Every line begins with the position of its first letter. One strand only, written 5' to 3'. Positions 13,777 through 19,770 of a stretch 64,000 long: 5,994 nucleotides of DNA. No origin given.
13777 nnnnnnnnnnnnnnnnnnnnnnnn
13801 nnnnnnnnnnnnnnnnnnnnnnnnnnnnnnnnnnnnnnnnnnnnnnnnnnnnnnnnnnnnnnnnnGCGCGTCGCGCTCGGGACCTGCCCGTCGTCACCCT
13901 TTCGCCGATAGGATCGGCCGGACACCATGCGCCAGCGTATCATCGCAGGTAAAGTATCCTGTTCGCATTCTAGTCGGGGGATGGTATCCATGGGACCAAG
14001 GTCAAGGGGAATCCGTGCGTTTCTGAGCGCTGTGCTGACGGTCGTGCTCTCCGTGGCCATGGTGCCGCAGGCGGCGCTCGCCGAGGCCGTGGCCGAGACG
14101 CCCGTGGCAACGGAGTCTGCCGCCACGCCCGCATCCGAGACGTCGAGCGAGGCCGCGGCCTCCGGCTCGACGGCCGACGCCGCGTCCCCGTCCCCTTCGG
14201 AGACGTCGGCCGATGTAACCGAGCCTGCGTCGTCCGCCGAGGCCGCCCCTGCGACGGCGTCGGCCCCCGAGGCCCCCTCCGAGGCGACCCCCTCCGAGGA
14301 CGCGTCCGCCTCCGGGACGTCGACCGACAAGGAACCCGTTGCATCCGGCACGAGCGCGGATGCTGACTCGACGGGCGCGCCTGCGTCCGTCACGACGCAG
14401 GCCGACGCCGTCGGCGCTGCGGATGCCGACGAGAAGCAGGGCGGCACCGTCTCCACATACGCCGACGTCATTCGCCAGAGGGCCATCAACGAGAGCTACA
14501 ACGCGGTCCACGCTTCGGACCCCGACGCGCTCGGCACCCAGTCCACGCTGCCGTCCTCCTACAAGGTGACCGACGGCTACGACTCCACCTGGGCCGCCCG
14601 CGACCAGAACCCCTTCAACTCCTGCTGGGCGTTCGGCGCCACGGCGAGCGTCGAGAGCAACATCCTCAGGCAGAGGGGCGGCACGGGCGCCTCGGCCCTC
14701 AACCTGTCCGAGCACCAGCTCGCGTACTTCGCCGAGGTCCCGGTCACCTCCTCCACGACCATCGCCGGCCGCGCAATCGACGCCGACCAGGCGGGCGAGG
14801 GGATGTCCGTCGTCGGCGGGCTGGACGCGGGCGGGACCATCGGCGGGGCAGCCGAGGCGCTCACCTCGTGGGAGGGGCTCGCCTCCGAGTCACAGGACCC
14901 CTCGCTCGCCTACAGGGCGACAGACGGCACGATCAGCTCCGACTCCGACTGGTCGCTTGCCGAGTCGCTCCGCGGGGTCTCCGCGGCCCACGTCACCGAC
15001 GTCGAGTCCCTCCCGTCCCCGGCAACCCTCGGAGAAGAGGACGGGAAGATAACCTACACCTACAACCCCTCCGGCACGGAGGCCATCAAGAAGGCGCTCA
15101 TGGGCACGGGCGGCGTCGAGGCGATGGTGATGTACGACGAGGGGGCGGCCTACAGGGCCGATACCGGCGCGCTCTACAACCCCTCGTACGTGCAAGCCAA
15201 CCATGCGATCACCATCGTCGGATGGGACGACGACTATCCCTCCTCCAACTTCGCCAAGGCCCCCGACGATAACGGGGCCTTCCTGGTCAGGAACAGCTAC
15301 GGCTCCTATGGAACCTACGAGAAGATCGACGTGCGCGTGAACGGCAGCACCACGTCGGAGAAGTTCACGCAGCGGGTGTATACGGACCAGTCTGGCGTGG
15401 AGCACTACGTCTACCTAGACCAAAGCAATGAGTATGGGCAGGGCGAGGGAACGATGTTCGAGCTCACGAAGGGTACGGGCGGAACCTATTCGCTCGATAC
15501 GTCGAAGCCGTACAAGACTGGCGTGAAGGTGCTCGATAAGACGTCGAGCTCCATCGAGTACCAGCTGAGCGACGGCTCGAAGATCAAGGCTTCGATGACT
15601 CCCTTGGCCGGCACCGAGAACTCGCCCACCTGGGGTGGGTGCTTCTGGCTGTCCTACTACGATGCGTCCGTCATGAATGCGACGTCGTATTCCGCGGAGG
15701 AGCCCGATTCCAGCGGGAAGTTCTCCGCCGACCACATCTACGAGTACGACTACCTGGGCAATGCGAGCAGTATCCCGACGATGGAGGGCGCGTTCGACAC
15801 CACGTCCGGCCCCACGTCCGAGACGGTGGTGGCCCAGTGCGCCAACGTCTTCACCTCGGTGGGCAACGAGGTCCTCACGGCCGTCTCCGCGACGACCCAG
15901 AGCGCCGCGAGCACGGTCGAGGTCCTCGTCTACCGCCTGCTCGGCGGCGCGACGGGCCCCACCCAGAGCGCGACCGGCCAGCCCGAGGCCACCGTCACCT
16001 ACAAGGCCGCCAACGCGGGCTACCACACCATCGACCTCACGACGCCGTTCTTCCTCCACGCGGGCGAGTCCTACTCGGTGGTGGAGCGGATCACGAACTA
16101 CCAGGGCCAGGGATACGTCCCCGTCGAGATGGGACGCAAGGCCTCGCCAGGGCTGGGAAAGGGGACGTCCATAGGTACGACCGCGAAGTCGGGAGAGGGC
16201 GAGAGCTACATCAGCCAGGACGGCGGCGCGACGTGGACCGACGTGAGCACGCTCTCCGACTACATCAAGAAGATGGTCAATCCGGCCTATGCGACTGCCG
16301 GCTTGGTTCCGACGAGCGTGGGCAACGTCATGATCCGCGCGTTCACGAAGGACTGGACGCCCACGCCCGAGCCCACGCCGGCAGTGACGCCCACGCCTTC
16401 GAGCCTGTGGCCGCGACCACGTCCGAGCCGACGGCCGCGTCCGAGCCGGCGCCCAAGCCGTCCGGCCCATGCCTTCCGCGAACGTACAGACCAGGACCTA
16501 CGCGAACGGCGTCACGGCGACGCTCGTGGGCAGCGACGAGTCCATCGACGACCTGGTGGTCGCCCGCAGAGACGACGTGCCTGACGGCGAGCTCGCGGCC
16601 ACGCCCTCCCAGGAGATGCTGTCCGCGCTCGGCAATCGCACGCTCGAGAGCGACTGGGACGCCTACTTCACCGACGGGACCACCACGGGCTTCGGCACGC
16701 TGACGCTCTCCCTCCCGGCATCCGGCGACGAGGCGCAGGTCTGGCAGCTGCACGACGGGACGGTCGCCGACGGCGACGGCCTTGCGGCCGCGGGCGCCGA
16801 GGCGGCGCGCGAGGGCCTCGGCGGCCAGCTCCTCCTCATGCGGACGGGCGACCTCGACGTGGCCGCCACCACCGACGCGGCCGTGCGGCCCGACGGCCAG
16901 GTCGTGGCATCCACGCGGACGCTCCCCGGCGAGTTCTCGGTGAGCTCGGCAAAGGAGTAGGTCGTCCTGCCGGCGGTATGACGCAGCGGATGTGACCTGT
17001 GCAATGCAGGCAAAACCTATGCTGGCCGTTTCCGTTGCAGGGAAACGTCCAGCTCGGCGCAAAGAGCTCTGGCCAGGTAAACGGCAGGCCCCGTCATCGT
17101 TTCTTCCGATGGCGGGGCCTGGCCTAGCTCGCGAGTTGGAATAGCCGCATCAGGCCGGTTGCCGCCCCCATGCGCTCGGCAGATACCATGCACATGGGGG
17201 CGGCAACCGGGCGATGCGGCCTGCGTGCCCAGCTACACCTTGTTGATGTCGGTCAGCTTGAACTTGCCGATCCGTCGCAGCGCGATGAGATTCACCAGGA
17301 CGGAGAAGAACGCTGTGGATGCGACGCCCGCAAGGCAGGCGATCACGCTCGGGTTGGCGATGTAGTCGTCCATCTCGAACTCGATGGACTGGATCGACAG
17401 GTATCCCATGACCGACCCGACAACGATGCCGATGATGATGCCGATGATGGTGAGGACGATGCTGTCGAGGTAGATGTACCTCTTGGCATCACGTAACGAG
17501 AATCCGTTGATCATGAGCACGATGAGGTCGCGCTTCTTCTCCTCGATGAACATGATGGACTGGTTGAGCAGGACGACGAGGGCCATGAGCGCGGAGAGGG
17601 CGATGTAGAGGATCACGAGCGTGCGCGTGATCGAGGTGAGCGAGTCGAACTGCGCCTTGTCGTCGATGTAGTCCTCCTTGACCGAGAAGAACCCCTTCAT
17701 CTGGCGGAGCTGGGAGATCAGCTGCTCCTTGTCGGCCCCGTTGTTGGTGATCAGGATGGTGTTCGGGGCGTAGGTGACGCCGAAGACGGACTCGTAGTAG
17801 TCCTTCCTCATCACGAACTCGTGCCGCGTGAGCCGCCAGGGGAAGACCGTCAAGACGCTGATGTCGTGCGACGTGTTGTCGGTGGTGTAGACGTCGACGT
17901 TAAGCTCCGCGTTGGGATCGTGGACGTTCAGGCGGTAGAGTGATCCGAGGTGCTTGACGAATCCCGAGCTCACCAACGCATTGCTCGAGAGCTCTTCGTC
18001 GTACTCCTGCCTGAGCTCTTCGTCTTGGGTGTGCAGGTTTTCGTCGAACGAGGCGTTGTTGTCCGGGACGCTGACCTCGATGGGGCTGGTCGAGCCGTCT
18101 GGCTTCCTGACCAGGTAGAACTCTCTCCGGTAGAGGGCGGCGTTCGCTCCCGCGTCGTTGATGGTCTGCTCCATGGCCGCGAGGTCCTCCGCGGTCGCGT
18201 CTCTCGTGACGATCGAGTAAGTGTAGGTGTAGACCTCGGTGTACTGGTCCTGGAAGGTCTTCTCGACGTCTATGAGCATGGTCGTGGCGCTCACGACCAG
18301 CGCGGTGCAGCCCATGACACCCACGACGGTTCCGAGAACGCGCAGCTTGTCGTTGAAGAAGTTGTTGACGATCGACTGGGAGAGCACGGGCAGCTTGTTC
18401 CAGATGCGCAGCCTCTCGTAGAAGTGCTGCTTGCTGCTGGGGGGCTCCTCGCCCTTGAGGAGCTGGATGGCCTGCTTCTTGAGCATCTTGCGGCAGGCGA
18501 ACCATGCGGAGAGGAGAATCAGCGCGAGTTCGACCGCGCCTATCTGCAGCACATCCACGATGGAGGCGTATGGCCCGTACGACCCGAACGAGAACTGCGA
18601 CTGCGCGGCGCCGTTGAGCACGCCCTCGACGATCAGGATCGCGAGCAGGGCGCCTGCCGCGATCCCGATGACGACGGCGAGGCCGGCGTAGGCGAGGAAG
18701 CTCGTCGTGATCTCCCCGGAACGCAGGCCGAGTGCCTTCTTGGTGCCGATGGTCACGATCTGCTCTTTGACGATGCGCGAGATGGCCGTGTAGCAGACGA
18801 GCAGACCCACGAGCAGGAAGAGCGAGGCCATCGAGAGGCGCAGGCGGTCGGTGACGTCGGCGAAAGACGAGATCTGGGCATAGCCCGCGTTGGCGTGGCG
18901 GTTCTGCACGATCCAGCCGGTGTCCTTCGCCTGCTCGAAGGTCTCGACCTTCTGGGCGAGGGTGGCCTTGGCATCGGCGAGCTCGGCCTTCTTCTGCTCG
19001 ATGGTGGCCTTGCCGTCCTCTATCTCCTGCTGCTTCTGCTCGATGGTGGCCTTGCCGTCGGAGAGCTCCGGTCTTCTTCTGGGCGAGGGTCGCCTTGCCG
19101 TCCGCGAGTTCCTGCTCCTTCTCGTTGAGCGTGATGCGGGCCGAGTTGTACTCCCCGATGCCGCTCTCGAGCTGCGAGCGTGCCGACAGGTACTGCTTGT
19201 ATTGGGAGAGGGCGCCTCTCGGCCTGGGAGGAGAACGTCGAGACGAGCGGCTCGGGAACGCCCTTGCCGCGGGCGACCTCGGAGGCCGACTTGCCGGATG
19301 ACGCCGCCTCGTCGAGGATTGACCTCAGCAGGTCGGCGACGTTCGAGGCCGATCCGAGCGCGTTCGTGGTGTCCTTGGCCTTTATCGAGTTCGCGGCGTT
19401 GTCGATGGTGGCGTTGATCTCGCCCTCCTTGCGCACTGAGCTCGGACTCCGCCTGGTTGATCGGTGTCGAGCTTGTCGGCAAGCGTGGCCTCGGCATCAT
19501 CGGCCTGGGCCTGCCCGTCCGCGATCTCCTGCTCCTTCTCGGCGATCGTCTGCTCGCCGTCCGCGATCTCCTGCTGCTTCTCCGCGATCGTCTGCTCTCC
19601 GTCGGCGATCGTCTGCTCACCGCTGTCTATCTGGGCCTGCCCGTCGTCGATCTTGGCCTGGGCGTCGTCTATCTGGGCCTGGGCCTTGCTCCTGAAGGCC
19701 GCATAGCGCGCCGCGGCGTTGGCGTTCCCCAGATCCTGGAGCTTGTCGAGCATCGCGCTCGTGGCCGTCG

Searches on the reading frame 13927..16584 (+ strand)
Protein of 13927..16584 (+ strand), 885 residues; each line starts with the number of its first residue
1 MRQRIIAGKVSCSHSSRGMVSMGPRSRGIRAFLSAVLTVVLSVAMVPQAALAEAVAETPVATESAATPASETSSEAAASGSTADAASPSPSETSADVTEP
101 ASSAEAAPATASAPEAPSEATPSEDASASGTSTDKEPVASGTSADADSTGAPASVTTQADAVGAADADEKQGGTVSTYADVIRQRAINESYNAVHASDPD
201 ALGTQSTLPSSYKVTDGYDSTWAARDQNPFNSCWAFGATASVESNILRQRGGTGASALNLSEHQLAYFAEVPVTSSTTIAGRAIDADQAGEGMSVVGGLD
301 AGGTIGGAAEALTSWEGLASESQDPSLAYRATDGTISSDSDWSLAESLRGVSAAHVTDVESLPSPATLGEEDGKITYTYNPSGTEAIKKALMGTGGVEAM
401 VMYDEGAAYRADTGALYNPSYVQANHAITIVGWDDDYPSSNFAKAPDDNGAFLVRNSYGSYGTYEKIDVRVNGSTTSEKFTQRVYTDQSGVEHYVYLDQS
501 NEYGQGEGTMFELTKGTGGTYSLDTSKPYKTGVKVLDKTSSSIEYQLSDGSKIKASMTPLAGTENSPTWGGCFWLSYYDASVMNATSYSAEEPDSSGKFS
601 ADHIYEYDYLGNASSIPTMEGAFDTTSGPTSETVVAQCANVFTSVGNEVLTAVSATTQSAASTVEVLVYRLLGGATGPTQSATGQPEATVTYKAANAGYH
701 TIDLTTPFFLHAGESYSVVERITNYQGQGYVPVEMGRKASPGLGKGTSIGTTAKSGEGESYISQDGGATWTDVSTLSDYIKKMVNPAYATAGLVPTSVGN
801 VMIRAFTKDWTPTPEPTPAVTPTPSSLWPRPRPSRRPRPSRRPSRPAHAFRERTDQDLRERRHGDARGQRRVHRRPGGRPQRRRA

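Call 10: search_protein_families(library=pfam, proteins=[window:13927-16584:+], max_evalue=0.001)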
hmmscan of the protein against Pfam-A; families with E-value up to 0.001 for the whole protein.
window:13927-16584:+ (885 aa): 2 families
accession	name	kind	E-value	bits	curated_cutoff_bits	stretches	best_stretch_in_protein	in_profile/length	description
PF18560.7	Lectin_like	-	1.3e-20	74.6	27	1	633-776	17-145/156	Lectin like domain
PF00112.29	Peptidase_C1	-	2.3e-09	38.1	20.7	0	221-265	14-55/220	Papain family cysteine protease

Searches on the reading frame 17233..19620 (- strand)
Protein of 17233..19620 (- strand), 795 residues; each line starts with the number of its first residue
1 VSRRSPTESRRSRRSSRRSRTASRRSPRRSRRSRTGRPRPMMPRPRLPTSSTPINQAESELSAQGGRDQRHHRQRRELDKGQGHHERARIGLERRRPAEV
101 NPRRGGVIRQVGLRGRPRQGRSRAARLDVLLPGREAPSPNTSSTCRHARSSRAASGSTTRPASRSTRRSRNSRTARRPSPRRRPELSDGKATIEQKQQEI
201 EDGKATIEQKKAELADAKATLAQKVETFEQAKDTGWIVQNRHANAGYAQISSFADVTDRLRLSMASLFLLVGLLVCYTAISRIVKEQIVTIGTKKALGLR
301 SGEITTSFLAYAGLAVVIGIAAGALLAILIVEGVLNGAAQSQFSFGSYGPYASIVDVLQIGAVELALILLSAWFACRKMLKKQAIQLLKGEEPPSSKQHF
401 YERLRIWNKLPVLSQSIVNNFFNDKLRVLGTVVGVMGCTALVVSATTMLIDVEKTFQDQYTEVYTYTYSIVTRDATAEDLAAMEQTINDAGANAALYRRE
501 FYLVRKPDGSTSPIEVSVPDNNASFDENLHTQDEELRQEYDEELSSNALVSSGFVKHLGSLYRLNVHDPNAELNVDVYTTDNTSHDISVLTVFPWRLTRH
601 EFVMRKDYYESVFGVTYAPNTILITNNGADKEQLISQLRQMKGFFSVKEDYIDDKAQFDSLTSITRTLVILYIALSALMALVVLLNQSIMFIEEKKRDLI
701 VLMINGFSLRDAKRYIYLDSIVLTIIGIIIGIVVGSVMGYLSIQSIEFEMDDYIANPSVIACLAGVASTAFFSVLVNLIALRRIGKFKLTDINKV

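Call 10: search_protein_families(library=pfam, proteins=[window:17233-19620:-], max_evalue=0.001)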
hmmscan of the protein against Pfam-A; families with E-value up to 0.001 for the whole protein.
window:17233-19620:- (795 aa): 1 family
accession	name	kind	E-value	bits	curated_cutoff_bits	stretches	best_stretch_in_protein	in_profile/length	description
PF02687.27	FtsX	-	5.9e-20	71.9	25.5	2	671-786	2-117/120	FtsX-like permease C-terminal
